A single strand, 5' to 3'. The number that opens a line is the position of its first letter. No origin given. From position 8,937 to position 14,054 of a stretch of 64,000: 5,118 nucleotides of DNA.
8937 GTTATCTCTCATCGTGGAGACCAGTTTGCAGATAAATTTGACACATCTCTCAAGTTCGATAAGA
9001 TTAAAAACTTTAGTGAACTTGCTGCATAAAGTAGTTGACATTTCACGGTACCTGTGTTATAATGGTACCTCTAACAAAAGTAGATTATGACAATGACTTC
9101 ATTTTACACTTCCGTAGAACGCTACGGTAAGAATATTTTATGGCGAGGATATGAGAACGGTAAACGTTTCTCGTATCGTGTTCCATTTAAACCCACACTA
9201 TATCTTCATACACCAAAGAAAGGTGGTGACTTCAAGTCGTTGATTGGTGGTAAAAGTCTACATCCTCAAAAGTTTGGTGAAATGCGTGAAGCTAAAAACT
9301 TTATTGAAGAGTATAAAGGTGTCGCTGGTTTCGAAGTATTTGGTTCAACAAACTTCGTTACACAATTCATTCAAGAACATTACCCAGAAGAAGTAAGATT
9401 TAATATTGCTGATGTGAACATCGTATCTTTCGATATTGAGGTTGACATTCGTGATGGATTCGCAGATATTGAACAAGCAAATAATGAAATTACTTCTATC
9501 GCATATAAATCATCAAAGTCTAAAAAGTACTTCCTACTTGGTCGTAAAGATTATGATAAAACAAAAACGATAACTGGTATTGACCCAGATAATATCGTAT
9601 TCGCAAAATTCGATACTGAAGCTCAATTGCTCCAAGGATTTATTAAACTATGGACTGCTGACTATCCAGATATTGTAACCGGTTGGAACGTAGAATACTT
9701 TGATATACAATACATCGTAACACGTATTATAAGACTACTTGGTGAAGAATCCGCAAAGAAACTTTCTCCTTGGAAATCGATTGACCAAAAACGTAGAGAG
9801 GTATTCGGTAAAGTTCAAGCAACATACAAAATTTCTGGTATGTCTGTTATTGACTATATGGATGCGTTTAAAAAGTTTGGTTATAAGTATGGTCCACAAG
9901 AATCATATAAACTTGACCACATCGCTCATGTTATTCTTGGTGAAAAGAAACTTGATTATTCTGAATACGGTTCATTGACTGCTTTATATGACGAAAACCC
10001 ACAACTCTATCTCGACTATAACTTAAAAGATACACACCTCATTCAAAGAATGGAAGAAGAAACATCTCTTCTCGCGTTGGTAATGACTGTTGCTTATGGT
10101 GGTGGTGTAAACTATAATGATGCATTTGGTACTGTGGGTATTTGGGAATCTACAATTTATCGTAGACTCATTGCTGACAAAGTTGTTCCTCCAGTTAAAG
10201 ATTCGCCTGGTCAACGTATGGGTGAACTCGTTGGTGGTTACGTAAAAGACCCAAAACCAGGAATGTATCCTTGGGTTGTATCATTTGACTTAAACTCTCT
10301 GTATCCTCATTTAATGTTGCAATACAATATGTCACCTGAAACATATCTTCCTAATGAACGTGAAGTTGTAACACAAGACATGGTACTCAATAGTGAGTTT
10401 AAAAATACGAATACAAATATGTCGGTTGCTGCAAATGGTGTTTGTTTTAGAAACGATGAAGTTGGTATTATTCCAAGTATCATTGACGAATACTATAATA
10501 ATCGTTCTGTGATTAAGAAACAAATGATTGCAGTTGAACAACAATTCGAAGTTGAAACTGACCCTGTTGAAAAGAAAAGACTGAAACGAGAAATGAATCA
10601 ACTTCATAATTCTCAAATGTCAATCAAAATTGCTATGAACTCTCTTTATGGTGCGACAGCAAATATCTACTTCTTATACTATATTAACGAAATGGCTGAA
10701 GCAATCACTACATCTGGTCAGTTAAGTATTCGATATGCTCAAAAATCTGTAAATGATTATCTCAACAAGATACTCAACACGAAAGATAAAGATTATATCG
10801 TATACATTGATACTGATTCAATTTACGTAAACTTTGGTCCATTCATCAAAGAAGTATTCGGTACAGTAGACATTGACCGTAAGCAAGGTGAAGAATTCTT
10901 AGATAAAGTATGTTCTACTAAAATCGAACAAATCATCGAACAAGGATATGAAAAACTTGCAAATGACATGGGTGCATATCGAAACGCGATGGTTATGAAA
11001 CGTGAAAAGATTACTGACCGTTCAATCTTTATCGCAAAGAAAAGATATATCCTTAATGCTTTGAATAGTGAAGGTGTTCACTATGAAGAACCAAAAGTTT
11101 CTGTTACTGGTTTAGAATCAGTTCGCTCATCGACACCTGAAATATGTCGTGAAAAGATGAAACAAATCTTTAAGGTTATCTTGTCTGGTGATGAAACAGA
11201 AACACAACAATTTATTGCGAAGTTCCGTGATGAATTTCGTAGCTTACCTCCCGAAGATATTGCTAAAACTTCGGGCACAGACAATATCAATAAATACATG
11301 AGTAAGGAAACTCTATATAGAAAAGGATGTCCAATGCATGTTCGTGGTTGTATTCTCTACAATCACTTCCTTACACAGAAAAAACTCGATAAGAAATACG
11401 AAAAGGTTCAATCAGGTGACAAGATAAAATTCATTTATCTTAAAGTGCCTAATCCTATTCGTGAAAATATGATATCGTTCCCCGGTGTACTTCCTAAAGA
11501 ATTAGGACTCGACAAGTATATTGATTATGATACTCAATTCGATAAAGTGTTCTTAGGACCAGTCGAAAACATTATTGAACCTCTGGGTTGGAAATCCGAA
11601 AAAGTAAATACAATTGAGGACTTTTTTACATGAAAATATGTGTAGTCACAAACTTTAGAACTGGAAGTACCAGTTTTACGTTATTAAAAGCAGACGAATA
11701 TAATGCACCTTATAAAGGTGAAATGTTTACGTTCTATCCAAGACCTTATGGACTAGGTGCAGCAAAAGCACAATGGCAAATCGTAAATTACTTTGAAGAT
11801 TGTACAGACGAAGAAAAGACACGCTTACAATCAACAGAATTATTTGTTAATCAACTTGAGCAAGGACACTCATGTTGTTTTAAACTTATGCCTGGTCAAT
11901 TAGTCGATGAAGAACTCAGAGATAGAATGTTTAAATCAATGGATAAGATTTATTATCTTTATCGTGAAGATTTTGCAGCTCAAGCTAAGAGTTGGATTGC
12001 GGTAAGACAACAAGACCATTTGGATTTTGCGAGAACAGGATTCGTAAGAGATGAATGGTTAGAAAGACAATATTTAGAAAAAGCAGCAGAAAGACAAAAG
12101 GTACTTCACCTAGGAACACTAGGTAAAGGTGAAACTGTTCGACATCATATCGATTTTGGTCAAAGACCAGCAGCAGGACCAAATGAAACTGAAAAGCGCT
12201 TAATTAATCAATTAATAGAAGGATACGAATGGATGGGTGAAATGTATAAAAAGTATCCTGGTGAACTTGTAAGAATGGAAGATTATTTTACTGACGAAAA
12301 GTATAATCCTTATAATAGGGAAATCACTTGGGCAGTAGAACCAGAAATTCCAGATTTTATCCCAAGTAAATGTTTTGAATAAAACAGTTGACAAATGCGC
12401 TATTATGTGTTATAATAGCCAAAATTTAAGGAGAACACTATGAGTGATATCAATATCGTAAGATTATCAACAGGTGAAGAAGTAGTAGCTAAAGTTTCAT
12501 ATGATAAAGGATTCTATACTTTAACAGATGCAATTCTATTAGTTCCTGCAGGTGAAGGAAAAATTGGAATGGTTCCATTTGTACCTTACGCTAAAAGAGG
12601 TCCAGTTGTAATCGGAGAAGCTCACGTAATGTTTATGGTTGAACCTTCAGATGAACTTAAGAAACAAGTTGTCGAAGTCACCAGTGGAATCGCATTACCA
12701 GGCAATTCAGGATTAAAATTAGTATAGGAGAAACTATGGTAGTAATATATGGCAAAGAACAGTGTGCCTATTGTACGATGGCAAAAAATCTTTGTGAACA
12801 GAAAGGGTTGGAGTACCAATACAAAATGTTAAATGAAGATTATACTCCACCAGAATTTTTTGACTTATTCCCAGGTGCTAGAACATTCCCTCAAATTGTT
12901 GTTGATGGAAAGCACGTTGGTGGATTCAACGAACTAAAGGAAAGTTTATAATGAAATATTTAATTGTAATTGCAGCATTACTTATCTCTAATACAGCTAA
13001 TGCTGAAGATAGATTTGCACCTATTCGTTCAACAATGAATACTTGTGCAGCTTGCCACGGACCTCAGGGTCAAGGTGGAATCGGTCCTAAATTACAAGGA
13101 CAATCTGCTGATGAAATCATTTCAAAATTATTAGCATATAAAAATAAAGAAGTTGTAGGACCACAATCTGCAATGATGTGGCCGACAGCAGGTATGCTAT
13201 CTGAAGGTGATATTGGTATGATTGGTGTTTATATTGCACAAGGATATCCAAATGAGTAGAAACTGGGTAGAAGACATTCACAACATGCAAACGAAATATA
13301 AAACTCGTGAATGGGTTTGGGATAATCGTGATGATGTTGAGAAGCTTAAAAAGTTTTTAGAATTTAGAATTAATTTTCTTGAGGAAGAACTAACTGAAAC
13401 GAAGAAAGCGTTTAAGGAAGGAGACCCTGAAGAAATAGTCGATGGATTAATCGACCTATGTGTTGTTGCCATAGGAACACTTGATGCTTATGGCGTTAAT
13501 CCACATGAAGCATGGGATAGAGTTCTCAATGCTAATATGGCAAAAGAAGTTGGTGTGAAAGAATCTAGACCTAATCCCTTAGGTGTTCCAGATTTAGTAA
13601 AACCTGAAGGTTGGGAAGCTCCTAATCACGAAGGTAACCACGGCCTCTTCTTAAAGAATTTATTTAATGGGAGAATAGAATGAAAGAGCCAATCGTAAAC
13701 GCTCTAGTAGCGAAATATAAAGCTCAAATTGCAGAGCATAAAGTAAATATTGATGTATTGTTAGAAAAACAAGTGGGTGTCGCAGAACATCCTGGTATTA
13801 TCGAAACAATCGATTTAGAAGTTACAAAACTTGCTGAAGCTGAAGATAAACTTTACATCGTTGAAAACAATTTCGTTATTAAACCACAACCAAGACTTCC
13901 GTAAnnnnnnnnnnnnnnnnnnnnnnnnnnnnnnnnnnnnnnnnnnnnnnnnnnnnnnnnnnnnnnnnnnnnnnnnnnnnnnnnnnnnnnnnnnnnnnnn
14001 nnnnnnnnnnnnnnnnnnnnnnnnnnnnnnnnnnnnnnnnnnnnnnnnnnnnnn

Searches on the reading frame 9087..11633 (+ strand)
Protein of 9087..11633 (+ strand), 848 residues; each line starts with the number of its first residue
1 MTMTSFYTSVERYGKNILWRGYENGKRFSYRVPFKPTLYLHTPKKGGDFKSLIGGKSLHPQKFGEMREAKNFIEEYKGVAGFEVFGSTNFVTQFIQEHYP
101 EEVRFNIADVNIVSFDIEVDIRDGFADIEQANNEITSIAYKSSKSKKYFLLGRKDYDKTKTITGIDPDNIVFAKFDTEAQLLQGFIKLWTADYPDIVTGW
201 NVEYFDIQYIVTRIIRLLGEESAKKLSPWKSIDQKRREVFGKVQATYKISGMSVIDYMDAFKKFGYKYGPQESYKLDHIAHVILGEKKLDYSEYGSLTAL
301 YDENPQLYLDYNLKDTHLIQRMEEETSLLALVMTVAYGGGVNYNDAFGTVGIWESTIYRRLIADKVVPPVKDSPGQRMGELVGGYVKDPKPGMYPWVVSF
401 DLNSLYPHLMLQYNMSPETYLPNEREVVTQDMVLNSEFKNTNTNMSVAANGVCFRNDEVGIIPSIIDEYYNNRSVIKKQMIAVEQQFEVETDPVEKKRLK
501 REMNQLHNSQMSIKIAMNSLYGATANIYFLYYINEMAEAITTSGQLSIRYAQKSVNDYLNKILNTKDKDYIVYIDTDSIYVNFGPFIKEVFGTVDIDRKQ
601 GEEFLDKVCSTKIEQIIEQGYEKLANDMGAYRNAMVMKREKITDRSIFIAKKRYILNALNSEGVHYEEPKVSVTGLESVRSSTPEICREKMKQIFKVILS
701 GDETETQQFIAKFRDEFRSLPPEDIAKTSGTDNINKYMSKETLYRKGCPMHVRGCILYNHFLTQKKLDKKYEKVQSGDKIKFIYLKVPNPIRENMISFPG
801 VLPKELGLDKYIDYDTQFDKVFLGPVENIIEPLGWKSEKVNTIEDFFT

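Call 7: search_protein_families(library=pfam, proteins=[window:9087-11633:+], max_evalue=0.01)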
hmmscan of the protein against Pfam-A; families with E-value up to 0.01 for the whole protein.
window:9087-11633:+ (848 aa): 3 families
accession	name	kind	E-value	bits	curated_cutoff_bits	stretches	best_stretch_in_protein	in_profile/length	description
PF00136.26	DNA_pol_B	-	2.5e-33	116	23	1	361-832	23-452/453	DNA polymerase family B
PF03104.25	DNA_pol_B_exo1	-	3e-23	82.9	23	1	103-279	61-242/242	DNA polymerase family B, exonuclease domain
PF19962.4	EAD9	-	0.0087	16.2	25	0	472-506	14-48/62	Effector-associated domain 9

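Call 8: search_protein_families(library=phrogs, proteins=[window:9087-11633:+], max_evalue=0.001)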
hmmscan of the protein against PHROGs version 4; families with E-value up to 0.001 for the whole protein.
window:9087-11633:+ (848 aa): 8 families
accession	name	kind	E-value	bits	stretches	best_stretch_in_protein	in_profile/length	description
phrog_262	-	DNA, RNA and nucleotide metabolism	3.1e-298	992.6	1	1-847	4-851/856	DNA polymerase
phrog_2062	-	DNA, RNA and nucleotide metabolism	3.6e-146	488.7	1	3-490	1-492/502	DNA polymerase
phrog_1918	-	DNA, RNA and nucleotide metabolism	4.4e-121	405.5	1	497-848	26-381/382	DNA polymerase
phrog_27191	-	DNA, RNA and nucleotide metabolism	1.7e-20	74.6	1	494-580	32-113/230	DNA polymerase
phrog_3011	-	DNA, RNA and nucleotide metabolism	3.6e-16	60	2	84-216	118-264/576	DNA polymerase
phrog_2927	-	DNA, RNA and nucleotide metabolism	8.2e-11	42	2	437-556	89-197/710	DNA polymerase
phrog_15725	-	DNA, RNA and nucleotide metabolism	0.00036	21.6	0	397-422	8-33/159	DNA polymerase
phrog_1252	-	DNA, RNA and nucleotide metabolism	0.00041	20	0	497-548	388-438/663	DNA polymerase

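Call 39: search_dna_similar(query=window:9087-11633:+, collection=phages, mode=protein, max_rows=15)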
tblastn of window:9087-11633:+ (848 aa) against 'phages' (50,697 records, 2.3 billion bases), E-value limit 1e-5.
Records with a match: 2683; places in all: 2812; records where one place covers at least 80% of the query: 2377.
Best place of each record, by identity: <60% 2683.
By first word of the organism name: Escherichia 676; Synechococcus 377; Klebsiella 334; Salmonella 201; Vibrio 136; Aeromonas 92; Shigella 89; Acinetobacter 73; Cyanophage 61; Enterobacter 59; and 69 more.
By host as written in the record: - 471; Escherichia coli 281; Klebsiella pneumoniae 115; Synechococcus 107; Synechococcus sp. 38; Escherichia coli O157:H7 38; Aeromonas salmonicida 38; Salmonella enterica 30; and 589 more.
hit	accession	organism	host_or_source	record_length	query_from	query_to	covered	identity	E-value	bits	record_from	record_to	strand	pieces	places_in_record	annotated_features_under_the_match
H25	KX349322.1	Cyanophage S-RIM12_Sn_31_0910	Synechococcus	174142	3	847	100%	45.2%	0e+0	751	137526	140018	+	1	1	DNA polymerase | hypothetical protein (x2)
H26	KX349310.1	Cyanophage S-RIM12 isolate RW_01_0310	Synechococcus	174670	3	847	100%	45.2%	0e+0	750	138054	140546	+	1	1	DNA polymerase | hypothetical protein (x2)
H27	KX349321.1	Cyanophage S-RIM12_Sn_07_0910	Synechococcus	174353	3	847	100%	45.2%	0e+0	750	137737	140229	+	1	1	DNA polymerase | hypothetical protein (x2)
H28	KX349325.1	Cyanophage S-RIM12_W1_24_0910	Synechococcus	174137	3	847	100%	45.2%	0e+0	750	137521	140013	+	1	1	DNA polymerase | hypothetical protein (x2)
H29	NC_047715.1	Cyanophage S-RIM12 isolate RW_01_0310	Synechococcus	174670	3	847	100%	45.2%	0e+0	750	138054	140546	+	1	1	DNA polymerase | hypothetical protein (x2)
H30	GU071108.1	Prochlorococcus phage Syn33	Synechococcus sp. WH7803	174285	3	847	100%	45.2%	0e+0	750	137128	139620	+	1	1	gp43: DNA polymerase | hypothetical protein (x2)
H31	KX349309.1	Cyanophage S-RIM12_Np_22_1112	Synechococcus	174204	3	847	100%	45.2%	0e+0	750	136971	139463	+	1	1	DNA polymerase | hypothetical protein (x2)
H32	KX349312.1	Cyanophage S-RIM12_RW_04_0709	Synechococcus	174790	3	847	100%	45.2%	0e+0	750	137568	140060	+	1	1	DNA polymerase | hypothetical protein (x2)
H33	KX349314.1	Cyanophage S-RIM12_RW_07_1112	Synechococcus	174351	3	847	100%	45.2%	0e+0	750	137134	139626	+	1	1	DNA polymerase | hypothetical protein (x2)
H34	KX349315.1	Cyanophage S-RIM12_RW_14_0101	Synechococcus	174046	3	847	100%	45.2%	0e+0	750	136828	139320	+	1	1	DNA polymerase | hypothetical protein (x2)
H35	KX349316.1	Cyanophage S-RIM12_RW_22_0110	Synechococcus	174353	3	847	100%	45.2%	0e+0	750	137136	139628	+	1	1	DNA polymerase | hypothetical protein (x2)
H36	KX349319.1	Cyanophage S-RIM12_RW_28_1109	Synechococcus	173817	3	847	100%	45.2%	0e+0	750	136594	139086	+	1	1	DNA polymerase | hypothetical protein (x2)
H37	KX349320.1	Cyanophage S-RIM12_RW_29_1109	Synechococcus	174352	3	847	100%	45.2%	0e+0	750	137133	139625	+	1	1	DNA polymerase | hypothetical protein (x2)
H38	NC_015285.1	Prochlorococcus phage Syn33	Synechococcus sp. WH7803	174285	3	847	100%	45.2%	0e+0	750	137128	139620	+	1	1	gp43: DNA polymerase | hypothetical protein (x2)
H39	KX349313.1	Cyanophage S-RIM12 isolate RW_06_0310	Synechococcus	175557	3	847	100%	45.1%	0e+0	752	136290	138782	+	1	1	DNA polymerase | hypothetical protein (x2)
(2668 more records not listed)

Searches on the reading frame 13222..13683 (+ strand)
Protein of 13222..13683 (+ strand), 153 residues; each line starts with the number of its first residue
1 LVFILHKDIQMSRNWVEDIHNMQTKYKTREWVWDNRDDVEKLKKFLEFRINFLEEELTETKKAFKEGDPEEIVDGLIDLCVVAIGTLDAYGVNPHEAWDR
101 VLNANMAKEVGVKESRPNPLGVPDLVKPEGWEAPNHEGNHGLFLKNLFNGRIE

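Call 7: search_protein_families(library=pfam, proteins=[window:13222-13683:+], max_evalue=0.01)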
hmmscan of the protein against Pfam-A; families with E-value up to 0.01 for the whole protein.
window:13222-13683:+ (153 aa): 1 family
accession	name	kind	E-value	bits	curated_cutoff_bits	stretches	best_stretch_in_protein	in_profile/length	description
PF01503.22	PRA-PH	-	3.5e-09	37.4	21.3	1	48-105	29-86/86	Phosphoribosyl-ATP pyrophosphohydrolase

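Call 8: search_protein_families(library=phrogs, proteins=[window:13222-13683:+], max_evalue=0.001)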
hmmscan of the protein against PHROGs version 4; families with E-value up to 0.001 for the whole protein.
window:13222-13683:+ (153 aa): 6 families
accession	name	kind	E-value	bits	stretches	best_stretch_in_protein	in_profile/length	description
phrog_671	-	other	2.3e-23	83.6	1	10-138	533-655/678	nucleotide pyrophosphohydrolase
phrog_18404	-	other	3.9e-17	63.3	1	46-143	49-145/264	hydrolase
phrog_38514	-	unknown function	1.3e-09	39.2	1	52-136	41-121/348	-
phrog_12019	-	other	2.9e-08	34.7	1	45-138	145-238/241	MazG-like pyrophosphatase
phrog_4159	-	other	1.4e-05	25.5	1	36-108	146-218/270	nucleotide pyrophosphohydrolase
phrog_26883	-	unknown function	1.6e-05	25.6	1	51-108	103-160/190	-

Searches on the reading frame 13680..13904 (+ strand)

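Call 7: search_protein_families(library=pfam, proteins=[window:13680-13904:+], max_evalue=0.01)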
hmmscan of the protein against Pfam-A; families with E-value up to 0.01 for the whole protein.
window:13680-13904:+ (74 aa): 0 families

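Call 8: search_protein_families(library=phrogs, proteins=[window:13680-13904:+], max_evalue=0.001)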
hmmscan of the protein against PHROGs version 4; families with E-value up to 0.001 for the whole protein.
window:13680-13904:+ (74 aa): 2 families
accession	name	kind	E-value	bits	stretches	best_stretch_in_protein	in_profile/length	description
phrog_1811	-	unknown function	1.7e-18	67.6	1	1-65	1-65/68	-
phrog_24466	-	unknown function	0.00019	21.2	1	9-68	480-538/597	-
